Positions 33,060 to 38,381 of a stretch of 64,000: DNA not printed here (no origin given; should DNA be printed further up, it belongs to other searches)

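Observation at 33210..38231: Giant 1673-aa protein with an unusual architecture and a non-canonical Walker B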

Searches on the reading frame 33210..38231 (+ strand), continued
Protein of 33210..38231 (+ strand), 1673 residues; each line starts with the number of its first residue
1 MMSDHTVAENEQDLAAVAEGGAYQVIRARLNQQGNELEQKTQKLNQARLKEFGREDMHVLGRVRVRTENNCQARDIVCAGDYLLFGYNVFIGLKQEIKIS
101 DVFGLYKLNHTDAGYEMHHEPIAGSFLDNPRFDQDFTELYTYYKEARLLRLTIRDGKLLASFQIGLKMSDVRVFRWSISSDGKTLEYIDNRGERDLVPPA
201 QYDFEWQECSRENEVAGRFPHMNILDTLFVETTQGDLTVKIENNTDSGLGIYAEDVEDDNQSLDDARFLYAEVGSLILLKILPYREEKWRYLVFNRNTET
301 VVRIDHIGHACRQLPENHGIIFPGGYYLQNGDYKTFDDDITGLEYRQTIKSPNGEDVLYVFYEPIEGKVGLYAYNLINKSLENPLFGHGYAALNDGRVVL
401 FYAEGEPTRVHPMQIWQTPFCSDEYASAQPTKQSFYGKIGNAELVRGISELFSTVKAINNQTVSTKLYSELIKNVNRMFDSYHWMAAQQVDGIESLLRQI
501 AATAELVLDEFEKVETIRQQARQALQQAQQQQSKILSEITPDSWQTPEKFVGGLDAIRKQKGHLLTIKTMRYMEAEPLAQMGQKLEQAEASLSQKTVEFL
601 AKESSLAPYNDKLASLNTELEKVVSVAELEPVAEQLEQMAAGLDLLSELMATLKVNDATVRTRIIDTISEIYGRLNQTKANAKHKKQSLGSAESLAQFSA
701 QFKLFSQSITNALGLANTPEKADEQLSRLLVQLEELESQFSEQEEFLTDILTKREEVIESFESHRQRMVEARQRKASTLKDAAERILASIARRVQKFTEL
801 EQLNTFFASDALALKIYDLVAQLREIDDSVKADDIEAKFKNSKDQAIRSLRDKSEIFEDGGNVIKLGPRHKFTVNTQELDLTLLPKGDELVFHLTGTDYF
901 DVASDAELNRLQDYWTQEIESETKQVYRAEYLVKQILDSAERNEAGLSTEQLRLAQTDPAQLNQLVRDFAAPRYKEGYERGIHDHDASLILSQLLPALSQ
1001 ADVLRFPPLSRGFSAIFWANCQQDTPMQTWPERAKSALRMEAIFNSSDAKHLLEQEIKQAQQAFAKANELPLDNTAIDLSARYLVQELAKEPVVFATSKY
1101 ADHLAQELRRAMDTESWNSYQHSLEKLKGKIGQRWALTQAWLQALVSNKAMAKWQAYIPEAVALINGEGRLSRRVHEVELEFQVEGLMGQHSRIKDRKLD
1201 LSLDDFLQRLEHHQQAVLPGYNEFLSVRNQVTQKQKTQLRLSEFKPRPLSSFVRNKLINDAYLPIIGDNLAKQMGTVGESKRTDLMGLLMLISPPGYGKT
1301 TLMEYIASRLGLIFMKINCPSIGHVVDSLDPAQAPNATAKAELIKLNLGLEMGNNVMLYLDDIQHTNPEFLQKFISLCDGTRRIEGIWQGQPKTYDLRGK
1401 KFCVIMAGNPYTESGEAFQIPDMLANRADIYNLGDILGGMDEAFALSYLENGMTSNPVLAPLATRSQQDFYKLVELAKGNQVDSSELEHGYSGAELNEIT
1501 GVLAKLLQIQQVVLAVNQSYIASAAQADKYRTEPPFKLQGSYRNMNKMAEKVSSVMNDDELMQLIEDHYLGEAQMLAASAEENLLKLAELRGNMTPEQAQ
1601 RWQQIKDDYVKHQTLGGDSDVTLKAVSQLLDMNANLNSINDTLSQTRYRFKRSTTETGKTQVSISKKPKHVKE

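Call 13: find_homologous_proteins(query=window:33210-38231:+, max_evalue=0.00001)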
Query window:33210-38231:+ (1673 aa): 5491 proteins with E <= 0.00001 among 8000 candidates; the best 120 are listed.
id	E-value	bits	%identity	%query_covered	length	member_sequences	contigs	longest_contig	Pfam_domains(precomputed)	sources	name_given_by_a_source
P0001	0.0e+0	3751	100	100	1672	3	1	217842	PF12458.14,PF00004.36,PF07728.21,PF25472.2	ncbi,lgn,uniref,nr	ncbi:DNA repair ATPase [Motilimonas eburnea]|uniref:DNA repair ATPase n=1 Tax=Motilimonas eburnea Ta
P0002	0.0e+0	3335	88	100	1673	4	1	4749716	PF12458.14,PF00004.36,PF07728.21,PF25472.2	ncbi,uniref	ncbi:DNA repair ATPase [Motilimonas cestriensis]|uniref:DNA repair ATPase n=1 Tax=Motilimonas cestri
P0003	0.0e+0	2998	79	100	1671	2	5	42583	PF12458.14,PF00004.36,PF25472.2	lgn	-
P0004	0.0e+0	2877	77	98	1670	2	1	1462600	PF12458.14,PF00004.36,PF07728.21,PF25472.2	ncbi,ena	-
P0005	0.0e+0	2589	86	80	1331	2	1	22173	PF12458.14,PF25472.2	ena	-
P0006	0.0e+0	2333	62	97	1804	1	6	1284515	PF12458.14,PF00004.36,PF25472.2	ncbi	-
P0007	0.0e+0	2332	62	97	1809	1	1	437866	PF12458.14,PF00004.36,PF07728.21,PF25472.2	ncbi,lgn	-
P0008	0.0e+0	2330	62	97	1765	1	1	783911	PF12458.14,PF00004.36,PF13401.13,PF25472.2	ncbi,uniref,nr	ncbi:AAA family ATPase [Pseudomaricurvus alkylphenolicus]|uniref:DNA repair ATPase n=1 Tax=Pseudomar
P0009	0.0e+0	2326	62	97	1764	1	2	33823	PF12458.14,PF00004.36,PF25472.2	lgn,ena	-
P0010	0.0e+0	2321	62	97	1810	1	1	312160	PF12458.14,PF00004.36,PF25472.2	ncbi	-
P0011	0.0e+0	2316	61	98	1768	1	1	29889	PF12458.14,PF00004.36,PF25472.2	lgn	-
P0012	0.0e+0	2316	62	97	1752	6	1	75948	PF12458.14,PF00004.36,PF07728.21,PF25472.2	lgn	-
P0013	0.0e+0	2314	62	97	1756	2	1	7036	PF12458.14,PF00004.36,PF13401.13,PF07728.21,PF25472.2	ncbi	-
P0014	0.0e+0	2314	61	100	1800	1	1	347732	PF12458.14,PF00004.36,PF07728.21,PF25472.2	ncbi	-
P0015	0.0e+0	2314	62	97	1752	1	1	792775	PF12458.14,PF00004.36,PF13401.13,PF07728.21,PF25472.2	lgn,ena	-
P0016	0.0e+0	2312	62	97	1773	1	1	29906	PF12458.14,PF00004.36,PF13401.13,PF07728.21,PF25472.2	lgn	-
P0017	0.0e+0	2312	62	97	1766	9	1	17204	PF12458.14,PF00004.36,PF13401.13,PF07728.21,PF25472.2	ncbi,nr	ncbi:MAG: DNA repair ATPase [Reinekea sp.]|nr:DNA repair ATPase [Reinekea sp.]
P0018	0.0e+0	2305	61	97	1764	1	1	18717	PF12458.14,PF00004.36,PF07728.21,PF25472.2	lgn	-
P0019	0.0e+0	2304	62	96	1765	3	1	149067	PF12458.14,PF00004.36,PF13401.13,PF07728.21,PF25472.2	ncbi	-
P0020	0.0e+0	2302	62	97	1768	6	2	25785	PF12458.14,PF00004.36,PF13401.13,PF07728.21,PF25472.2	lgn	-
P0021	0.0e+0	2300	61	97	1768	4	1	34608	PF12458.14,PF00004.36,PF13401.13,PF07728.21,PF25472.2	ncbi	-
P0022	0.0e+0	2299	61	97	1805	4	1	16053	PF12458.14,PF00004.36,PF07728.21,PF25472.2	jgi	-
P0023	0.0e+0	2299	62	97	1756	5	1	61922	PF12458.14,PF00004.36,PF25472.2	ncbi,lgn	-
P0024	0.0e+0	2299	61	97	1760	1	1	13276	PF12458.14,PF00004.36,PF13401.13,PF25472.2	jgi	-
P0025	0.0e+0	2296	61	97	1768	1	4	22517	PF12458.14,PF00004.36,PF13401.13,PF07728.21,PF25472.2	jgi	-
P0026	0.0e+0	2295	61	97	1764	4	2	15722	PF12458.14,PF00004.36,PF13401.13,PF07728.21,PF25472.2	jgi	-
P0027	0.0e+0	2293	61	97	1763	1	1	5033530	PF12458.14,PF00004.36,PF13401.13,PF07728.21,PF25472.2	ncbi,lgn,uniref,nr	ncbi:DNA repair ATPase [Teredinibacter sp. KSP-S5-2]|uniref:DNA repair ATPase n=1 Tax=Teredinibacter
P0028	0.0e+0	2291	61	97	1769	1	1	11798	PF12458.14,PF00004.36,PF07728.21,PF25472.2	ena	-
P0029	0.0e+0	2290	62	97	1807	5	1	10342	PF12458.14,PF00004.36,PF25472.2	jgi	-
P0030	0.0e+0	2289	62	97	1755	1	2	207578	PF12458.14,PF00004.36,PF13401.13,PF07728.21,PF25472.2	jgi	jgi:ATPase involved in DNA repair/ATPase family associated with various cellular activities (AAA)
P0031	0.0e+0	2288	62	97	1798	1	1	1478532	PF12458.14,PF00004.36,PF25472.2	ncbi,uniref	ncbi:DNA repair ATPase [Litoribacillus peritrichatus]|uniref:DNA repair ATPase n=1 Tax=Litoribacillu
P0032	0.0e+0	2286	61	98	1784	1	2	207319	PF12458.14,PF00004.36,PF25472.2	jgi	-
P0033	0.0e+0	2285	61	98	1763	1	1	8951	PF12458.14,PF00004.36,PF25472.2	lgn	-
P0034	0.0e+0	2283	61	96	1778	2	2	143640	PF12458.14,PF00004.36,PF13401.13,PF07728.21,PF25472.2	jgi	jgi:MoxR-like ATPase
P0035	0.0e+0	2281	61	97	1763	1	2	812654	PF12458.14,PF00004.36,PF13401.13,PF07728.21,PF25472.2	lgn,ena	-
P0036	0.0e+0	2280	60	99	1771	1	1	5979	PF12458.14,PF00004.36,PF13401.13,PF07728.21,PF25472.2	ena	-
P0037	0.0e+0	2280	61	97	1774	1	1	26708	PF12458.14,PF00004.36,PF13401.13,PF07728.21,PF25472.2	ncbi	ncbi:DNA repair ATPase [Pseudomonadota bacterium]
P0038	0.0e+0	2280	61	97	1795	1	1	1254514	PF12458.14,PF00004.36,PF25472.2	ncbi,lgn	-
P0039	0.0e+0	2279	60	98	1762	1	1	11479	PF12458.14,PF00004.36,PF13401.13,PF07728.21,PF25472.2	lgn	-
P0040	0.0e+0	2278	61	97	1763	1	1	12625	PF12458.14,PF00004.36,PF13401.13,PF07728.21,PF25472.2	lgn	-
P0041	0.0e+0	2277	60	98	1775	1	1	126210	PF12458.14,PF00004.36,PF13401.13,PF25472.2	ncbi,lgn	-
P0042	0.0e+0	2276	60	97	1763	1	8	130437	PF12458.14,PF00004.36,PF13401.13,PF07728.21,PF25472.2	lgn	-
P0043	0.0e+0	2276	61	98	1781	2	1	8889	PF12458.14,PF00004.36,PF07728.21,PF25472.2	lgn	-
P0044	0.0e+0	2275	60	99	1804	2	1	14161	PF12458.14,PF00004.36,PF13401.13,PF25472.2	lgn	-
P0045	0.0e+0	2274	60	97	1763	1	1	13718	PF12458.14,PF00004.36,PF13401.13,PF07728.21,PF25472.2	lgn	-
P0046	0.0e+0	2273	60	97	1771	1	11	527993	PF12458.14,PF00004.36,PF13401.13,PF07728.21,PF25472.2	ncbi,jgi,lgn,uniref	ncbi:DNA repair ATPase [Reinekea sp.]|jgi:hypothetical protein|uniref:DNA repair ATPase n=1 Tax=Rein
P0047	0.0e+0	2272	61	97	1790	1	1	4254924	PF12458.14,PF00004.36,PF07728.21,PF25472.2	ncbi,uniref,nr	ncbi:DNA repair ATPase [Alkalimarinus alittae]|uniref:DNA repair ATPase n=1 Tax=Alkalimarinus alitta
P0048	0.0e+0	2271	62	97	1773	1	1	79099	PF12458.14,PF00004.36,PF07728.21,PF25472.2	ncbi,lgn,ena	-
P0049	0.0e+0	2269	61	97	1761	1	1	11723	PF12458.14,PF00004.36,PF13401.13,PF07728.21,PF25472.2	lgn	-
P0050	0.0e+0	2268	61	97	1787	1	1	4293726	PF12458.14,PF00004.36,PF07728.21,PF25472.2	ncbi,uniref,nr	ncbi:DNA repair protein [Bacterioplanes sanyensis]|uniref:DNA repair protein n=1 Tax=Bacterioplanes 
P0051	0.0e+0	2268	61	97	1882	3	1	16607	PF12458.14,PF00004.36,PF25472.2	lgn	-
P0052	0.0e+0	2268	60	99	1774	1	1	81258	PF12458.14,PF00004.36,PF13401.13,PF07728.21,PF25472.2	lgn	-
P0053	0.0e+0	2268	60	97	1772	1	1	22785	PF12458.14,PF00004.36,PF25472.2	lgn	-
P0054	0.0e+0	2268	61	97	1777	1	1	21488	PF12458.14,PF00004.36,PF13401.13,PF07728.21,PF25472.2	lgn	-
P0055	0.0e+0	2267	60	99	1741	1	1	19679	PF12458.14,PF00004.36,PF13401.13,PF07728.21,PF25472.2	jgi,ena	-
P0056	0.0e+0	2266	60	97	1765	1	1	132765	PF12458.14,PF00004.36,PF13401.13,PF07728.21,PF25472.2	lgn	-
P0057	0.0e+0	2265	60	99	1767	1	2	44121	PF12458.14,PF00004.36,PF25472.2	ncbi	-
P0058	0.0e+0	2265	60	99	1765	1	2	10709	PF12458.14,PF00004.36,PF13401.13,PF07728.21,PF25472.2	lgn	-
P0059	0.0e+0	2265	61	97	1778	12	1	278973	PF12458.14,PF00004.36,PF13401.13,PF25472.2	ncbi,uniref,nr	ncbi:DNA repair ATPase [Saccharophagus degradans]|uniref:DNA repair ATPase n=1 Tax=Saccharophagus de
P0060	0.0e+0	2264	60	97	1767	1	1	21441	PF12458.14,PF00004.36,PF13401.13,PF07728.21,PF25472.2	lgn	-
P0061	0.0e+0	2264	60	98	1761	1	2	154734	PF12458.14,PF00004.36,PF13401.13,PF25472.2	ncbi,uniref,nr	ncbi:DNA repair ATPase [Gilvimarinus sp. SDUM040013]|uniref:DNA repair ATPase n=1 Tax=Gilvimarinus g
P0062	0.0e+0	2264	60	98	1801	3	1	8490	PF12458.14,PF00004.36,PF07728.21,PF25472.2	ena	-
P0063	0.0e+0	2263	61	97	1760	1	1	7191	PF12458.14,PF00004.36,PF13401.13,PF07728.21,PF25472.2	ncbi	-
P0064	0.0e+0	2263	59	99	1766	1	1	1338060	PF12458.14,PF00004.36,PF13401.13,PF07728.21,PF25472.2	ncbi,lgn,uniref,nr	ncbi:ATPase family protein associated with various cellular activities (AAA) [Sinobacterium caligoid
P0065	0.0e+0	2263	60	98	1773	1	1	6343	PF12458.14,PF00004.36,PF25472.2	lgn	-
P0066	0.0e+0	2263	60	97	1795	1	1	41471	PF12458.14,PF00004.36,PF25472.2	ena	-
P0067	0.0e+0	2262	61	97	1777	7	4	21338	PF12458.14,PF00004.36,PF13401.13,PF25472.2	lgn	-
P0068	0.0e+0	2261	61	97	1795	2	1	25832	PF12458.14,PF00004.36,PF07728.21,PF25472.2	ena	-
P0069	0.0e+0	2260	60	99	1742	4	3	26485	PF12458.14,PF00004.36,PF13401.13,PF07728.21,PF25472.2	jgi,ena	-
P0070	0.0e+0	2260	62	97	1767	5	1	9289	PF12458.14,PF00004.36,PF13401.13,PF25472.2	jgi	jgi:hypothetical protein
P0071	0.0e+0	2260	61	97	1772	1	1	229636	PF12458.14,PF00004.36,PF13401.13,PF07728.21,PF25472.2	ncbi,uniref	ncbi:DNA repair ATPase [Pseudoteredinibacter isoporae]|uniref:DNA repair ATPase n=1 Tax=Pseudoteredi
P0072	0.0e+0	2260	60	98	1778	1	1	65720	PF12458.14,PF00004.36,PF13401.13,PF25472.2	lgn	-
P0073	0.0e+0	2260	60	97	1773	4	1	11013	PF12458.14,PF00004.36,PF13401.13,PF25472.2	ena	-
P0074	0.0e+0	2259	60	97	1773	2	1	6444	PF12458.14,PF00004.36,PF13401.13,PF25472.2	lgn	-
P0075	0.0e+0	2259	60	98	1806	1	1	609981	PF12458.14,PF00004.36,PF25472.2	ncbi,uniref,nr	ncbi:DNA repair ATPase [Motiliproteus sp. MSK22-1]|uniref:DNA repair ATPase n=1 Tax=Motiliproteus sp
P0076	0.0e+0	2259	60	97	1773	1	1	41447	PF12458.14,PF00004.36,PF13401.13,PF25472.2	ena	-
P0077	0.0e+0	2259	60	98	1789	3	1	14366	PF12458.14,PF00004.36,PF07728.21,PF25472.2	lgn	-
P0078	0.0e+0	2258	61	97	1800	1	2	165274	PF12458.14,PF00004.36,PF25472.2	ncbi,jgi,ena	-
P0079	0.0e+0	2258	60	98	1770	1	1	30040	PF12458.14,PF00004.36,PF13401.13,PF07728.21,PF25472.2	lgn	-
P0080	0.0e+0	2258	61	98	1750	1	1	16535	PF12458.14,PF00004.36,PF13401.13,PF25472.2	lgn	-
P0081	0.0e+0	2258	60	98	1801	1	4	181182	PF12458.14,PF00004.36,PF13401.13,PF25472.2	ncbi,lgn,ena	-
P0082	0.0e+0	2258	60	99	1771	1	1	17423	PF12458.14,PF00004.36,PF13401.13,PF07728.21,PF25472.2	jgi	-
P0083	0.0e+0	2258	60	98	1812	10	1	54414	PF12458.14,PF00004.36,PF07728.21,PF25472.2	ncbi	-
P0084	0.0e+0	2257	61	97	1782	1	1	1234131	PF12458.14,PF00004.36,PF07728.21,PF25472.2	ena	-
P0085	0.0e+0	2257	60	97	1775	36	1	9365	PF12458.14,PF00004.36,PF13401.13,PF25472.2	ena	-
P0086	0.0e+0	2256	61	97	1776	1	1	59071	PF12458.14,PF00004.36,PF13401.13,PF07728.21,PF25472.2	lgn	-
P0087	0.0e+0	2256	60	98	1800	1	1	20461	PF12458.14,PF00004.36,PF13401.13,PF07728.21,PF25472.2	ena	-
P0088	0.0e+0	2256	61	97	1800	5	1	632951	PF12458.14,PF00004.36,PF07728.21,PF25472.2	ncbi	ncbi:DNA repair ATPase [Aurantivibrio infirmus]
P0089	0.0e+0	2256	60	98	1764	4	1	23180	PF12458.14,PF00004.36,PF13401.13,PF07728.21,PF25472.2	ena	-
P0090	0.0e+0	2256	61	97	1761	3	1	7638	PF12458.14,PF00004.36,PF13401.13,PF25472.2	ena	-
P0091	0.0e+0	2256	60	97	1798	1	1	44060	PF12458.14,PF00004.36,PF07728.21,PF25472.2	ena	-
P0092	0.0e+0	2255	60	98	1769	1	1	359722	PF12458.14,PF00004.36,PF13401.13,PF07728.21,PF25472.2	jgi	-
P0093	0.0e+0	2255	60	97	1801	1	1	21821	PF12458.14,PF00004.36,PF13401.13,PF25472.2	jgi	-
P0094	0.0e+0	2255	60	97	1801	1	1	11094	PF12458.14,PF00004.36,PF13401.13,PF25472.2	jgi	-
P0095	0.0e+0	2255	60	98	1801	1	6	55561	PF12458.14,PF00004.36,PF13401.13,PF25472.2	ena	-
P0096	0.0e+0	2255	60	97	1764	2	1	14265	PF12458.14,PF00004.36,PF07728.21,PF25472.2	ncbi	ncbi:DNA repair ATPase [Pseudomonadota bacterium]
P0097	0.0e+0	2255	60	98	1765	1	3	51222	PF12458.14,PF00004.36,PF07728.21,PF25472.2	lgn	-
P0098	0.0e+0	2255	60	97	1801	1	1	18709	PF12458.14,PF00004.36,PF13401.13,PF25472.2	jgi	jgi:hypothetical protein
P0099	0.0e+0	2255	60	97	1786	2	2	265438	PF12458.14,PF00004.36,PF07728.21,PF25472.2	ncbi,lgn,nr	ncbi:AAA family ATPase [Pseudoteredinibacter isoporae]|nr:AAA family ATPase [Pseudoteredinibacter is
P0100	0.0e+0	2254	60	97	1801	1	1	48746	PF12458.14,PF00004.36,PF13401.13,PF25472.2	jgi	-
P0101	0.0e+0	2254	60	98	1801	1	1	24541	PF12458.14,PF00004.36,PF13401.13,PF25472.2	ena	-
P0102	0.0e+0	2254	60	98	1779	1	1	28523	PF12458.14,PF00004.36,PF07728.21,PF25472.2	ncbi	-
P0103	0.0e+0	2254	60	99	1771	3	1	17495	PF12458.14,PF00004.36,PF07728.21,PF25472.2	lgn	-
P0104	0.0e+0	2254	59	98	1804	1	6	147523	PF12458.14,PF00004.36,PF13401.13,PF07728.21,PF25472.2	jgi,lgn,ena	-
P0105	0.0e+0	2253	60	97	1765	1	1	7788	PF12458.14,PF00004.36,PF13401.13,PF07728.21,PF25472.2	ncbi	-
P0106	0.0e+0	2253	60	97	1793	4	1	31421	PF12458.14,PF00004.36,PF13401.13,PF25472.2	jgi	-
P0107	0.0e+0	2253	60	98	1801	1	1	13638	PF12458.14,PF00004.36,PF13401.13,PF25472.2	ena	-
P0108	0.0e+0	2253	61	97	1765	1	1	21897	PF12458.14,PF00004.36,PF25472.2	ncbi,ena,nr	ncbi:MAG: DNA repair ATPase [Pseudomonadales bacterium]|nr:DNA repair ATPase [Pseudomonadales bacter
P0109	0.0e+0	2252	61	98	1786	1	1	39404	PF12458.14,PF00004.36,PF13401.13,PF07728.21,PF25472.2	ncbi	ncbi:MAG: DNA repair ATPase [Cellvibrionaceae bacterium]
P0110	0.0e+0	2251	60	98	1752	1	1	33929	PF12458.14,PF00004.36,PF13401.13,PF07728.21,PF25472.2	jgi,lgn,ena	jgi:ATPase family associated with various cellular activities (AAA)./ATPase involved in DNA repair.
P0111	0.0e+0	2250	60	97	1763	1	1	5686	PF12458.14,PF00004.36,PF07728.21,PF25472.2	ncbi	-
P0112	0.0e+0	2250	60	98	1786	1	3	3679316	PF12458.14,PF00004.36,PF13401.13,PF07728.21,PF25472.2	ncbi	ncbi:MAG: DNA repair ATPase [Cellvibrionaceae bacterium]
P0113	0.0e+0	2250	60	99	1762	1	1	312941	PF12458.14,PF00004.36,PF13401.13,PF07728.21,PF25472.2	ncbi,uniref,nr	ncbi:AAA family ATPase [Exilibacterium tricleocarpae]|uniref:AAA family ATPase n=1 Tax=Exilibacteriu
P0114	0.0e+0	2250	60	98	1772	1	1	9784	PF12458.14,PF00004.36,PF13401.13,PF25472.2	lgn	-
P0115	0.0e+0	2250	61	97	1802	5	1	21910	PF12458.14,PF00004.36,PF13401.13,PF07728.21,PF25472.2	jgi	jgi:hypothetical protein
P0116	0.0e+0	2250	61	97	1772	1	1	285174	PF12458.14,PF00004.36,PF07728.21,PF25472.2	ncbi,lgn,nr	ncbi:ATPase family associated with various cellular activities (AAA) [Alteromonadaceae bacterium Bs3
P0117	0.0e+0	2250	60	98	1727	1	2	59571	PF12458.14,PF00004.36,PF07728.21,PF25472.2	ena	-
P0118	0.0e+0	2250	60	97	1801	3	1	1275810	PF12458.14,PF00004.36,PF13401.13,PF07728.21,PF25472.2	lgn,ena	-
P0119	0.0e+0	2249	60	97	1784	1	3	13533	PF12458.14,PF00004.36,PF13401.13,PF25472.2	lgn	-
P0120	0.0e+0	2249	60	97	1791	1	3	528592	PF12458.14,PF00004.36,PF13401.13,PF25472.2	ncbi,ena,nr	ncbi:DNA repair protein [Gammaproteobacteria bacterium 45_16_T64]|nr:DNA repair protein [Gammaproteo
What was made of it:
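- Checked: NCBI's model starts at the second ATG (1672 aa, 100% identical; call 13).
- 100% identity to NCBI 'DNA repair ATPase [Motilimonas eburnea]', and more than 5,491 homologues (call 13).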
